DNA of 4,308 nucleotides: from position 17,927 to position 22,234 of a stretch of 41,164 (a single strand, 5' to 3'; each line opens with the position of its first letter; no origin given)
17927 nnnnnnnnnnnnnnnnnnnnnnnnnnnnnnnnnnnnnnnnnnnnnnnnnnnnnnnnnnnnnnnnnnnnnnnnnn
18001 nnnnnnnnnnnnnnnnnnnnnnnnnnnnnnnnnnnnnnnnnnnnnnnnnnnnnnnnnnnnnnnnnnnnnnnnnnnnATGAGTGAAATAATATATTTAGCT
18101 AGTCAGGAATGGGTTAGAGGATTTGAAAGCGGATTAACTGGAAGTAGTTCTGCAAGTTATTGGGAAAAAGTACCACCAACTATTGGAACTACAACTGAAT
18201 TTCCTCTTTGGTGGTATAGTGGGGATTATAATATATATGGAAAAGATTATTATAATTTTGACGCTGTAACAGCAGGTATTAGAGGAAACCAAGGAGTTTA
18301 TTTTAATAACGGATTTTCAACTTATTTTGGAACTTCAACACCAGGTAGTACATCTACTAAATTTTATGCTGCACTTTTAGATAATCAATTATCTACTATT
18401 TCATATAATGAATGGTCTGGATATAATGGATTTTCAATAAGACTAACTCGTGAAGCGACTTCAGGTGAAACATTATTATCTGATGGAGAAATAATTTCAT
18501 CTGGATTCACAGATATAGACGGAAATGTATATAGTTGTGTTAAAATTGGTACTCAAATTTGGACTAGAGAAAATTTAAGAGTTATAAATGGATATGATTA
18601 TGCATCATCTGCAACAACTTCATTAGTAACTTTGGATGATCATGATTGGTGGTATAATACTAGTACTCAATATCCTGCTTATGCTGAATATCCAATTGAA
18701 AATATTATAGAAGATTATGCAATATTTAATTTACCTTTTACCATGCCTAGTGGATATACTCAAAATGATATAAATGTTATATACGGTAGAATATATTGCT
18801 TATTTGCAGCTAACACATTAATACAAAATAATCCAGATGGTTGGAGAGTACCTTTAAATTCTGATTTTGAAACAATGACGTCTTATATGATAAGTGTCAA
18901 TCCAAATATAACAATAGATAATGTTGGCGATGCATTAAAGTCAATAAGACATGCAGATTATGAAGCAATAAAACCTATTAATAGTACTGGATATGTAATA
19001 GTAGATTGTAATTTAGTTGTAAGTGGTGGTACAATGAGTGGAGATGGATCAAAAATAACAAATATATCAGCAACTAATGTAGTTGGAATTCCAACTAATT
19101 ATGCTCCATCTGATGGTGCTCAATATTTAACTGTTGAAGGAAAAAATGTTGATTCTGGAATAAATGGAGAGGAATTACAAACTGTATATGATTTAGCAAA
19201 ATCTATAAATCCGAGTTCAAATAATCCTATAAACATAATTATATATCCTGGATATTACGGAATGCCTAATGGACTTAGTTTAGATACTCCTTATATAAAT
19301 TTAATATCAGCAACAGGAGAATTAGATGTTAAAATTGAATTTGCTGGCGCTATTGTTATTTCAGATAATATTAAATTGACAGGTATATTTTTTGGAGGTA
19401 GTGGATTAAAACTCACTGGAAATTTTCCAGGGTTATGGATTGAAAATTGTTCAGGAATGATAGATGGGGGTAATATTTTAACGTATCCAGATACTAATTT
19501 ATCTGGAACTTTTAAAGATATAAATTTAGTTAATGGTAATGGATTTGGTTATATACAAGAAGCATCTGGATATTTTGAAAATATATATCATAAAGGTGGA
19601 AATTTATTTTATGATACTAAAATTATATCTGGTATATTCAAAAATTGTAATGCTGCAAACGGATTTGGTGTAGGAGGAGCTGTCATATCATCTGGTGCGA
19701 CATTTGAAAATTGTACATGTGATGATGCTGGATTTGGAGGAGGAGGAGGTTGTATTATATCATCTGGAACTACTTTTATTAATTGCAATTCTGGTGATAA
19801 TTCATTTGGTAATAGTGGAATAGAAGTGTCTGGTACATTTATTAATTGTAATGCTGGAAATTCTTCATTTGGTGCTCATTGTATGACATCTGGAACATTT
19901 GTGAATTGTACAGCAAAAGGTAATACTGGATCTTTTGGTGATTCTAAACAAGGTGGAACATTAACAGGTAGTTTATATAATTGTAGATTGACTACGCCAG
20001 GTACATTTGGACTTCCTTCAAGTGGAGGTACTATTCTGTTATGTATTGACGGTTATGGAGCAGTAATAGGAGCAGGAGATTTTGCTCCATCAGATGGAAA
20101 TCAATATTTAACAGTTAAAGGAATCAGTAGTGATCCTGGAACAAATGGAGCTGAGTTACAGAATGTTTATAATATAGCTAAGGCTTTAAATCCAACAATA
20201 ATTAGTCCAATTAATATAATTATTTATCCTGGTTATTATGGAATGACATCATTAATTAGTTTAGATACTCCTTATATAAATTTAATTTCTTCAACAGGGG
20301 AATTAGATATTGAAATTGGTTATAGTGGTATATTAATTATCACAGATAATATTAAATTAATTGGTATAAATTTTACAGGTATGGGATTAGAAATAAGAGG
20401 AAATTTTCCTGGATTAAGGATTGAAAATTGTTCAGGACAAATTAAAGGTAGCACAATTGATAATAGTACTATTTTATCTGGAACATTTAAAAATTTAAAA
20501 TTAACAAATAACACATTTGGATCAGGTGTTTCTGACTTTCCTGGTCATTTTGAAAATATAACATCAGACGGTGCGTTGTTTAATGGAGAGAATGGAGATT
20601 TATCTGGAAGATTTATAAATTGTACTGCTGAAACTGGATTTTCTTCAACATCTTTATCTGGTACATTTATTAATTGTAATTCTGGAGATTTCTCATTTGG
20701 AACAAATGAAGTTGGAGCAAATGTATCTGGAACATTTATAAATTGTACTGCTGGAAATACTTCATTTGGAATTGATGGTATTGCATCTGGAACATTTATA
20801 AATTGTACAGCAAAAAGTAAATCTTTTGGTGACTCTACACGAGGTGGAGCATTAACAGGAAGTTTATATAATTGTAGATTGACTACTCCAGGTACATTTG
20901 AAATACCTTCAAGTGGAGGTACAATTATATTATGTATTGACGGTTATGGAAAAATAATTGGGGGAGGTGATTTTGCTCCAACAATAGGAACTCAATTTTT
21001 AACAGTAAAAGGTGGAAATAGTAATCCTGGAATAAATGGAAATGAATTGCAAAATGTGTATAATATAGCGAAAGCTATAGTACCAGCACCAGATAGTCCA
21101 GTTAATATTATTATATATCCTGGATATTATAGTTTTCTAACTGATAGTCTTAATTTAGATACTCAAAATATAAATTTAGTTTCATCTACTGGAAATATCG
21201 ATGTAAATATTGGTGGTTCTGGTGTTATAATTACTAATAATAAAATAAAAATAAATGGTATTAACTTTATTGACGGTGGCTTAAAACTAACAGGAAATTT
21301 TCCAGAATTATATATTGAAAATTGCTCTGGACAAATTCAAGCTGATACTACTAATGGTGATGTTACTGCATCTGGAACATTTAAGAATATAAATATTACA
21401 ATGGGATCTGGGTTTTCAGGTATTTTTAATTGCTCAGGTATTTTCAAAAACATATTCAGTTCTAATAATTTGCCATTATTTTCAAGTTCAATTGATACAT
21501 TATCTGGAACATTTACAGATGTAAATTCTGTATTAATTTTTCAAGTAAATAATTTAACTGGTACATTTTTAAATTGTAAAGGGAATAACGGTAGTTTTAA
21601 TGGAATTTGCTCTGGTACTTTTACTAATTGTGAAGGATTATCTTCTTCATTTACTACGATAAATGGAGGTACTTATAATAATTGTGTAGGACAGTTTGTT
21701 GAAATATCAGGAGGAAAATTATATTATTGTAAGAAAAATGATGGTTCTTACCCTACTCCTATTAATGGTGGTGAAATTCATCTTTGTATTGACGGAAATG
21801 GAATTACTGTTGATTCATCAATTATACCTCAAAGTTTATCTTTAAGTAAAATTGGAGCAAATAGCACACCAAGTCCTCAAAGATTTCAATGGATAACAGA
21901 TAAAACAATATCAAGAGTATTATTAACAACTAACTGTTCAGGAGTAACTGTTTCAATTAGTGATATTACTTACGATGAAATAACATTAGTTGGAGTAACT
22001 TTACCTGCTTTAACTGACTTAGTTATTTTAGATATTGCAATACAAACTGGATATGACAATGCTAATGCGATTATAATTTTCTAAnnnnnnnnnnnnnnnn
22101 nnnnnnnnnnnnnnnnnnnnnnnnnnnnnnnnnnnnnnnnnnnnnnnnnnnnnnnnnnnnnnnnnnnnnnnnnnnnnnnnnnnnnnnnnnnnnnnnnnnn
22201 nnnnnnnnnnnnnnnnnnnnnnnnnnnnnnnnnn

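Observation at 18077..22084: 1335-aa protein combining a FISUMP-like domain with three ~300-aa tandem repeats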

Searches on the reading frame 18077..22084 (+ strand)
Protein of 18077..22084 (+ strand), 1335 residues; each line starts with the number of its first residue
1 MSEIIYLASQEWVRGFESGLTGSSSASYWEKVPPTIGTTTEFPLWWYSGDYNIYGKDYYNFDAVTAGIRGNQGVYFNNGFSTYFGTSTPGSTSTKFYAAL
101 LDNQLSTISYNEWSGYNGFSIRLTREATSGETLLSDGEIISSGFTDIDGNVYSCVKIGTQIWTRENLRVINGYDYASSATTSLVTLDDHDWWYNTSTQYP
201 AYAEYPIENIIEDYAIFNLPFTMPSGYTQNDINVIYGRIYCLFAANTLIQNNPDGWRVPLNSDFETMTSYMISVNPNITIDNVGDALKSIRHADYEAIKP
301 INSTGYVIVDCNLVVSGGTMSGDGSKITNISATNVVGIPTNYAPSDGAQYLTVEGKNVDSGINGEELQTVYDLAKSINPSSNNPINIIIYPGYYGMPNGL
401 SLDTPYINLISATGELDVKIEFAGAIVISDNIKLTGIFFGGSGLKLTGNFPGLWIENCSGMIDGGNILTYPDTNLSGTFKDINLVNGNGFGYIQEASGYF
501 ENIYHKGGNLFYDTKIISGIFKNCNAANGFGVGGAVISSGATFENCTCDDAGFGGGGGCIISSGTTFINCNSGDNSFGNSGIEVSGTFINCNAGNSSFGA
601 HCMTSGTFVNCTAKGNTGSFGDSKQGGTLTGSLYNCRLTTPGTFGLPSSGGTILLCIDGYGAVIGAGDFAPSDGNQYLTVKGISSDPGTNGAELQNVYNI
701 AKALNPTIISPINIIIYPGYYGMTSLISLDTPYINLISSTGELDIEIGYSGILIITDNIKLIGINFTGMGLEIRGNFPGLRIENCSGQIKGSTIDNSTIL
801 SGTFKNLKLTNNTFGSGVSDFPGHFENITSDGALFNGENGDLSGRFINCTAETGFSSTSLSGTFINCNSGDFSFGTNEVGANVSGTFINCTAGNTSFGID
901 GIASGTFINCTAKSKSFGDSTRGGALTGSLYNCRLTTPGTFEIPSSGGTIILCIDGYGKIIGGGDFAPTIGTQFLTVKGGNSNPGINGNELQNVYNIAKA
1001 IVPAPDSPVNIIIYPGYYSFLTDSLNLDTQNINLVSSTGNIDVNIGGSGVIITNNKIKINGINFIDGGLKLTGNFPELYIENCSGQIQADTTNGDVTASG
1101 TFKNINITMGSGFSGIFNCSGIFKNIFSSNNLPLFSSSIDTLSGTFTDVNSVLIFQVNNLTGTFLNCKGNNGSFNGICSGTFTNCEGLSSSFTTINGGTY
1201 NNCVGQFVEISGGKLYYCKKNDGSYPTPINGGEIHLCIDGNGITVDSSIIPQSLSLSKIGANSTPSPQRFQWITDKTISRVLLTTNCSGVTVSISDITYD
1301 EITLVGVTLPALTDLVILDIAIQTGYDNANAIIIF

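Call 3: search_protein_families(library=pfam, proteins=[window:18077-22084:+], max_evalue=10)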
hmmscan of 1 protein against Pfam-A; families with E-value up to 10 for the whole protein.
window:18077-22084:+ (1335 aa): 3 families
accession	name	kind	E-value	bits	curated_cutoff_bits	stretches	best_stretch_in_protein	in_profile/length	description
PF09603.15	Fib_succ_major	-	6.6e-11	43.2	33.9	1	155-290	1-108/187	Fibrobacter succinogenes major domain (Fib_succ_major)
PF25750.1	CMV_UL148C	-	0.12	13.4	27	1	878-899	51-72/77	Human cytomegalovirus UL148C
PF23894.2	LD_SV2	-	1.9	9.3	29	1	542-598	46-92/92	SV2A/B/C luminal domain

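Call 4: search_protein_families(library=ncbifam, proteins=[window:18077-22084:+], max_evalue=10)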
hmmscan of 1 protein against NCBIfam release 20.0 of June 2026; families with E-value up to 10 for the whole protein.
window:18077-22084:+ (1335 aa): 3 families
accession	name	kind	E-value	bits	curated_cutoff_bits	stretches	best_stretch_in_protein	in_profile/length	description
TIGR02145.1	Fib_succ_major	domain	2.2e-14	54.6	41.65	3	46-123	100-173/176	FISUMP domain-containing protein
NF008142.0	PRK10893.1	equivalog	0.034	13.6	230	1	756-777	147-168/192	LPS export ABC transporter periplasmic protein LptC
NF041249.1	T6SS_TssI_Fran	equivalog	8.7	6.3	100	1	1022-1063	65-106/163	type VI secretion system tip protein TssI/VgrG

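Call 5: search_protein_families(library=phrogs, proteins=[window:18077-22084:+], max_evalue=1)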
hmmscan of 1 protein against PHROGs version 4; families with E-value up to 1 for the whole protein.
window:18077-22084:+ (1335 aa): 2 families
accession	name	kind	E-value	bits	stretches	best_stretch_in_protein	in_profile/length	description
phrog_6093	-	unknown function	0.18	13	0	965-979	9-23/48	-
phrog_15822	-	unknown function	0.71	11.3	0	750-773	15-38/57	-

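Call 9: search_dna_similar(query=window:18077-22084:+, collection=phages, mode=protein, max_rows=20)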
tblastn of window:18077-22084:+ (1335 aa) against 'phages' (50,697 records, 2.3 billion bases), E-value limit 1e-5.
No match.

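Call 10: find_homologous_proteins(query=window:18077-22084:+)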
Query window:18077-22084:+ (1335 aa): 8 proteins with E <= 0.001 among 8000 candidates.
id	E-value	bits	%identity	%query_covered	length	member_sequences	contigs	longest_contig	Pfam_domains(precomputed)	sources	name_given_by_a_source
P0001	0.0e+0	2989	100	100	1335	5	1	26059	PF09603.16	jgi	-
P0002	1.9e-70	256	50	20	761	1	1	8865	PF22337.2,PF09603.16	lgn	-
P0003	2.4e-70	256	50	20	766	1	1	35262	PF09603.16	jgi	-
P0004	3.1e-15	73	30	11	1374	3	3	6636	PF09603.16,PF16974.12,PF18962.8,PF00041.28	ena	-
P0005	9.5e-10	55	38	8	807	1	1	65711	PF09603.16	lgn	-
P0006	2.5e-7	47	29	11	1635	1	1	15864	PF09603.16,PF25059.2,PF18962.8,PF26707.1,PF00041.28,PF16656.12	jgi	jgi:uncharacterized protein (TIGR02145 family)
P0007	6.9e-6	42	27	11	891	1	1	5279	PF09603.16,PF26707.1,PF07603.18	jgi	jgi:uncharacterized protein (TIGR02145 family)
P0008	4.9e-5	39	34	13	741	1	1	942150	PF09603.16,PF13715.13,PF13620.13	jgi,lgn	jgi:uncharacterized protein (TIGR02145 family)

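Call 15: find_encoding_contigs(protein=P0003, flank=10000, max_places=4)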
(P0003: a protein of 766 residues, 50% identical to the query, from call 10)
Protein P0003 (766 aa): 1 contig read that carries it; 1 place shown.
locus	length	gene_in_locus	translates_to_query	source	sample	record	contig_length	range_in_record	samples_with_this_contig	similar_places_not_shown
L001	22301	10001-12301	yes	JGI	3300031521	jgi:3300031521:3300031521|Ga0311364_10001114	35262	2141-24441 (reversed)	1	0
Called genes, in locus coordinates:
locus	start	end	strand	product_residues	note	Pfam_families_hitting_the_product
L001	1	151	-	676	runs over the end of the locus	PF07230:Portal_T4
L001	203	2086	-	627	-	PF03237:Terminase_6N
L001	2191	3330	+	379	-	-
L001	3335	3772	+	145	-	-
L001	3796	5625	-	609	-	PF00270:DEAD (weak), PF04851:ResIII, PF00176:SNF2-rel_dom, PF00271:Helicase_C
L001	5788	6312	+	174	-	-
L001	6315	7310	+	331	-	-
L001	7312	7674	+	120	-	-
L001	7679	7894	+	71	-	-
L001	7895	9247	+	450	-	-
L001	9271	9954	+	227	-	-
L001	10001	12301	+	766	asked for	PF09603:Fib_succ_major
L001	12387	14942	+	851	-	PF17482:Phage_sheath_1C (weak)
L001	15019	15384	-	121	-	-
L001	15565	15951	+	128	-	-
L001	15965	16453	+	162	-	PF06841:Phage_T4_gp19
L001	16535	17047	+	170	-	-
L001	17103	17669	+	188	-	-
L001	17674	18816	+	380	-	PF12322:T4_baseplate (weak)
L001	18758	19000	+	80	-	-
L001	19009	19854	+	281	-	-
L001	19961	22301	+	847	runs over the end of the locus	-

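Call 16: find_encoding_contigs(protein=P0001, flank=10000, max_places=4)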
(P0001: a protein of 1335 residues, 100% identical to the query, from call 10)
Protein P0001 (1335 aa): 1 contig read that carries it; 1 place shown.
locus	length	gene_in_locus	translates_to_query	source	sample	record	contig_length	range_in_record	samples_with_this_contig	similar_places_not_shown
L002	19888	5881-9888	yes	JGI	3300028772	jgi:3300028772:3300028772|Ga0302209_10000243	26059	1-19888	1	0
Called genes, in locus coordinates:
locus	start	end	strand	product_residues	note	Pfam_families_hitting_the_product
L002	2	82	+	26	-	?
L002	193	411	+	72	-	-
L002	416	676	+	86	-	-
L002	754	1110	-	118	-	-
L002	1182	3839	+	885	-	-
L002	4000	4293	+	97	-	-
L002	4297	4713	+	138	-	-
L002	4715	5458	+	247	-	PF13385:Laminin_G_3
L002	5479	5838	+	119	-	-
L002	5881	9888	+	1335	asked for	PF09603:Fib_succ_major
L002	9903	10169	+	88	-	-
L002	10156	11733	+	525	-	-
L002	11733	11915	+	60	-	-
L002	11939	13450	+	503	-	-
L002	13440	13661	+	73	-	-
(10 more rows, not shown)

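Call 55: search_dna_similar(query=L001:203-2086:-, collection=phages, mode=protein, max_rows=12)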
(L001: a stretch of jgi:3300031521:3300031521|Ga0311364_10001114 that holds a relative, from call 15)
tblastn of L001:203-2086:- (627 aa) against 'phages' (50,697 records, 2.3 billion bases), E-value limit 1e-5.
Records with a match: 970; places in all: 970; records where one place covers at least 80% of the query: 71.
Best place of each record, by identity: <60% 970.
By first word of the organism name: Synechococcus 376; Salmonella 164; Vibrio 92; Cyanophage 61; Klebsiella 45; Escherichia 29; Prochlorococcus 24; Rhizobium 23; Dickeya 19; Pseudomonas 17; and 36 more.
By host as written in the record: - 308; Synechococcus 107; Synechococcus sp. 38; Synechococcus sp. WH7803 28; Salmonella enterica 26; Salmonella enterica subsp. enterica serovar Enteritidis PT1 21; Synechococcus sp. WH8102 20; Synechococcus sp. MW02 19; and 178 more.
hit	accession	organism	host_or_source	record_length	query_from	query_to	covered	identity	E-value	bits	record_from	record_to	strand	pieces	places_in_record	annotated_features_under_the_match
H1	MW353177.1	Flavobacterium phage vB_FspM_immuto_13-6C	Flavobacterium sp. LMO8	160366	5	542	86%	29.8%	6e-45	178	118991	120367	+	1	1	terminase large subunit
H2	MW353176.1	Flavobacterium phage vB_FspM_immuto_3-5A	Flavobacterium sp. LMO8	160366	5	542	86%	29.8%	9e-45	177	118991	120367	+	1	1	terminase large subunit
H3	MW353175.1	Flavobacterium phage vB_FspM_immuto_2-6A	Flavobacterium sp. LMO8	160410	5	542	86%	29.8%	9e-45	177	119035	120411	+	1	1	terminase large subunit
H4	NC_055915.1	Flavobacterium phage vB_FspM_immuto_2-6A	Flavobacterium sp. LMO8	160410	5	542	86%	29.8%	9e-45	177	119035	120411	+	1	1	terminase large subunit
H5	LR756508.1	uncultured phage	metagenomic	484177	6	589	93%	26.2%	1e-35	149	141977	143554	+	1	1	record has no annotation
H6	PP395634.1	Microcystis phage Mel-JY01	Microcystis elabens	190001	10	578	91%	25.7%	4e-38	157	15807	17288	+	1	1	large terminase protein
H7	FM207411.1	Synechococcus phage S-RSM4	-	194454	2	550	88%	26.3%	3e-24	114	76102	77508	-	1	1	g17: DNA terminase packaging enzyme large subunit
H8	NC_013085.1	Synechococcus phage S-RSM4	-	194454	2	550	88%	26.3%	3e-24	114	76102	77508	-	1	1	g17: terminase large subunit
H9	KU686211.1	Synechococcus phage S-WAM2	Synechococcus sp.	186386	2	550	88%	26.2%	3e-23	111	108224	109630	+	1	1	terminase large subunit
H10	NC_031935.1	Synechococcus phage S-WAM2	Synechococcus sp.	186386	2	550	88%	26.2%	3e-23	111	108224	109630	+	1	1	terminase large subunit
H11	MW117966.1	Synechococcus phage S-H9-1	Synechococcus sp. MW02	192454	2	550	88%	26.2%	7e-23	110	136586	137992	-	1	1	terminase large subunit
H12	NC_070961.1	Synechococcus phage S-H9-1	Synechococcus sp. MW02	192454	2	550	88%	26.2%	7e-23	110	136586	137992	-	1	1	terminase large subunit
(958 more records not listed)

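Call 58: search_dna_similar(query=P0005, collection=phages, mode=protein, max_rows=25, max_evalue=0.00001)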
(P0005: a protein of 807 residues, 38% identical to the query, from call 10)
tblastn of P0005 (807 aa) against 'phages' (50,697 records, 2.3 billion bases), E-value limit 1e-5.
Records with a match: 6; places in all: 6; records where one place covers at least 80% of the query: 0.
Best place of each record, by identity: <60% 6.
By first word of the organism name: uncultured 2; Bacteriophage 2; Rhodobacteraceae 1; Microcystis 1.
By host as written in the record: - 5; Microcystis elabens 1.
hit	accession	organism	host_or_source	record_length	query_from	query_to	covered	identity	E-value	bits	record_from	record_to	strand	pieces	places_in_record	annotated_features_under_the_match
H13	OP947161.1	Rhodobacteraceae phage LS06-2018-MD05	-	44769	148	564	51%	36.3%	6e-22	205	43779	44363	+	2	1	hypothetical protein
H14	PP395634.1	Microcystis phage Mel-JY01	Microcystis elabens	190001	323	680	43%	29.9%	4e-7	119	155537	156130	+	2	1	major paralogous domain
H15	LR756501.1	uncultured phage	metagenomic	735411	151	497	39%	31.0%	2e-6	114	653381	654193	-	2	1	record has no annotation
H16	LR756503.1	uncultured phage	metagenomic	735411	151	497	39%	31.0%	2e-6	114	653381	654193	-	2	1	record has no annotation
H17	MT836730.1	Bacteriophage sp.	human fecal samples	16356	298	495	25%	29.3%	8e-8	62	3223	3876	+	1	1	record has no annotation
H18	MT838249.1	Bacteriophage sp.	human fecal samples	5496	485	628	18%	30.4%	7e-8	62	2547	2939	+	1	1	record has no annotation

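Call 63: get_annotated_region(hit=H14, flank=4000)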
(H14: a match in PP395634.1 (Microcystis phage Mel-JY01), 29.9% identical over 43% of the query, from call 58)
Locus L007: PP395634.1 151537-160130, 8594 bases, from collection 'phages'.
description: Microcystis phage Mel-JY01, complete genome.
organism: Microcystis phage Mel-JY01 (NCBI taxid 3126653)
taxonomy: Viruses; Duplodnaviria; Heunggongvirae; Uroviricota; Caudoviricetes
host: Microcystis elabens; source: -; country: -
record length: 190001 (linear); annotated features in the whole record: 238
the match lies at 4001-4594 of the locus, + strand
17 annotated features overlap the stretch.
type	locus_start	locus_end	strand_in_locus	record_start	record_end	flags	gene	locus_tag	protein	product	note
CDS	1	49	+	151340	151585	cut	-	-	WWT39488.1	hypothetical protein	-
CDS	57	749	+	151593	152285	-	-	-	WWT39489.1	hypothetical protein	-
CDS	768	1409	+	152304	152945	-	-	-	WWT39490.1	hypothetical protein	-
CDS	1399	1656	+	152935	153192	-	-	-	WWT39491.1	hypothetical protein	-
CDS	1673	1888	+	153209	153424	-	-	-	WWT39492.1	hypothetical protein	-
CDS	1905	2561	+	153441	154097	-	-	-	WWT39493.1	thymidylate synthase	-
CDS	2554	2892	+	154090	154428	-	-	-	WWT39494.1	hypothetical protein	-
CDS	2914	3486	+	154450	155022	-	-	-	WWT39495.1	hypothetical protein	-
CDS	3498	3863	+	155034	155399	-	-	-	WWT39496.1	hypothetical protein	-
CDS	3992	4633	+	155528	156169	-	-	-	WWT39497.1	major paralogous domain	-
CDS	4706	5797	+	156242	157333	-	-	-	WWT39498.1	hypothetical protein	-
CDS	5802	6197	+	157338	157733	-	-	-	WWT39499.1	hypothetical protein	-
CDS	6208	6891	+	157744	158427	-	-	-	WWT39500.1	hypothetical protein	-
CDS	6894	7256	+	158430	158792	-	-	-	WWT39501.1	hypothetical protein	-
CDS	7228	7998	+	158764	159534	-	-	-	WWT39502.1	hypothetical protein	-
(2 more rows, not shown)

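Call 64: get_annotated_region(hit=H13, flank=4000)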
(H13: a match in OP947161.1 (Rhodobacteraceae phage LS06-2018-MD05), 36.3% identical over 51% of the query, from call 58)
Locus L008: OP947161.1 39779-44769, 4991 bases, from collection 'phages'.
description: Rhodobacteraceae phage LS06-2018-MD05, complete genome.
organism: Rhodobacteraceae phage LS06-2018-MD05 (NCBI taxid 3003838)
taxonomy: Viruses; Duplodnaviria; Heunggongvirae; Uroviricota; Caudoviricetes
host: -; source: -; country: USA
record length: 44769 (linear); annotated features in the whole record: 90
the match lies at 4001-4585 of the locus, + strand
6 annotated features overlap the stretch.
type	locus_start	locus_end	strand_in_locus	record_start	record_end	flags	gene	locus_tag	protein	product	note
CDS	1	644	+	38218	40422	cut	-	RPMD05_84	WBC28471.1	virion structural protein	-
CDS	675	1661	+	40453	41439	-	-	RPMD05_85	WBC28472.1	hypothetical protein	-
CDS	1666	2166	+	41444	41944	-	-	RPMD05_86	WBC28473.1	hypothetical protein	-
CDS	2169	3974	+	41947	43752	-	-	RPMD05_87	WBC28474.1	virion structural protein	-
CDS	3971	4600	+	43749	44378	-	-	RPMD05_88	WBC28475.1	hypothetical protein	Fibrobacter succinogenes major domain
CDS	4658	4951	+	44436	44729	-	-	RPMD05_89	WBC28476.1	hypothetical protein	-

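Call 71: search_protein_families(library=pfam, proteins=[P0005], max_evalue=0.001)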
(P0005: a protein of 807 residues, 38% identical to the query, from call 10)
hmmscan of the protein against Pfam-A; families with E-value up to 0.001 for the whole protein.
P0005 (807 aa): 1 family
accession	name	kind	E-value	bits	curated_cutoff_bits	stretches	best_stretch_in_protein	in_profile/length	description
PF09603.15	Fib_succ_major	-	1.6e-67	227.8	33.9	3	518-681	1-187/187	Fibrobacter succinogenes major domain (Fib_succ_major)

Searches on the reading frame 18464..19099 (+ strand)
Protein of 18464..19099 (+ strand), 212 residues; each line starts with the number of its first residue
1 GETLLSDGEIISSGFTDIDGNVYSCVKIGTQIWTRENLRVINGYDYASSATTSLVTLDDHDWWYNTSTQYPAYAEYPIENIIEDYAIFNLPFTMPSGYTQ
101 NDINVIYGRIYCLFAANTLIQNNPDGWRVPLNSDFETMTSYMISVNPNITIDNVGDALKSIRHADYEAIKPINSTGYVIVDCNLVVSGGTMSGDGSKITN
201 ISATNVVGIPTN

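Call 22: search_protein_families(library=ncbifam, proteins=[window:18464-19099:+], max_evalue=10)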
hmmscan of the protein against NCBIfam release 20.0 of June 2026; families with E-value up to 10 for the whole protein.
window:18464-19099:+ (212 aa): 3 families
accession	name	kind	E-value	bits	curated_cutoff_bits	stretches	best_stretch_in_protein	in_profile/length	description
TIGR02145.1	Fib_succ_major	domain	1.3e-10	42.3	41.65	2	105-181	44-116/176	FISUMP domain-containing protein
NF041825.1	hydrophobin_BslA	equivalog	0.055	13.1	250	1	89-146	79-132/178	biofilm surface layer hydrophobin BslA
NF005148.0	PRK06617.1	equivalog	0.064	11.9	524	1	131-187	118-170/390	2-octaprenyl-6-methoxyphenyl hydroxylase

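Call 23: search_protein_families(library=pfam, proteins=[window:18464-19099:+], max_evalue=10)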
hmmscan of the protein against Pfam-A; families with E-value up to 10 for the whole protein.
window:18464-19099:+ (212 aa): 2 families
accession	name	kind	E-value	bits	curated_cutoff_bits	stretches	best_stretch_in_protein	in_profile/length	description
PF09603.15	Fib_succ_major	-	4.4e-12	47.1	33.9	1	26-163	1-110/187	Fibrobacter succinogenes major domain (Fib_succ_major)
PF06598.16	Chlorovi_GP_rpt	-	0.006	17.1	27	1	191-209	2-16/34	Chlorovirus glycoprotein repeat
